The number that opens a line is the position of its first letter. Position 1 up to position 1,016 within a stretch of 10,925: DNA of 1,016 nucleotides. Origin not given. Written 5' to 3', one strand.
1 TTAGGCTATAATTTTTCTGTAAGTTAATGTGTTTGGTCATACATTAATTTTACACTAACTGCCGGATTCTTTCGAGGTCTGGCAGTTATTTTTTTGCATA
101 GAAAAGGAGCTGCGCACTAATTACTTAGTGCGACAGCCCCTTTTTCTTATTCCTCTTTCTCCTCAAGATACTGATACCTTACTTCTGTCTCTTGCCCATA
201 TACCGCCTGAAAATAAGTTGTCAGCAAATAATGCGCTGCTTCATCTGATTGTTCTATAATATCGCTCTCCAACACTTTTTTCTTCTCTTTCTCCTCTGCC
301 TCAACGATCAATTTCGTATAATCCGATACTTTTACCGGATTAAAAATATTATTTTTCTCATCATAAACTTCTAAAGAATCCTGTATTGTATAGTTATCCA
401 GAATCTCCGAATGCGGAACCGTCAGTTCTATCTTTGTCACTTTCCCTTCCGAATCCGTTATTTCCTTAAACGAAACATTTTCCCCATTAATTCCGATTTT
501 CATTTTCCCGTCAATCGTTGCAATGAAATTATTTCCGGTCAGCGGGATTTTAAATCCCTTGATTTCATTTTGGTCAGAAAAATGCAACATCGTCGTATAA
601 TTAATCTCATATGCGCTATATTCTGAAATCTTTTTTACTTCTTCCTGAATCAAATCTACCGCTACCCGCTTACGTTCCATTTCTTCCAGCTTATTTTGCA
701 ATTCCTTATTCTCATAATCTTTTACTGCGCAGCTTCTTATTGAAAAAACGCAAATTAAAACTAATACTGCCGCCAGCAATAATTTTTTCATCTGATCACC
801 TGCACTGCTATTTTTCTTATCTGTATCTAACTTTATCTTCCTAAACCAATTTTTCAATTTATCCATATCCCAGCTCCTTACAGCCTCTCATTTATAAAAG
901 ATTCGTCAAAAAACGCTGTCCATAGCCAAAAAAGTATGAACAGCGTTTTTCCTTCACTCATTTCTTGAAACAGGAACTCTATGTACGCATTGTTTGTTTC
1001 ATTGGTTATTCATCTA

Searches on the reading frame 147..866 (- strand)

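Call 5: search_protein_families(library=pfam, proteins=[window:147-866:-], max_evalue=0.01)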
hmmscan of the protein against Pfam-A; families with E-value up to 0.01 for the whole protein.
window:147-866:- (239 aa): 2 families
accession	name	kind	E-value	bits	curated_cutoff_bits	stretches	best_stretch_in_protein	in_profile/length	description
PF14014.11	DUF4230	-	2.4e-22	80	27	1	76-226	2-145/148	Protein of unknown function (DUF4230)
PF15168.11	TRIQK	-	0.0074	16.7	27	0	3-41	27-65/79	Triple QxxK/R motif-containing protein family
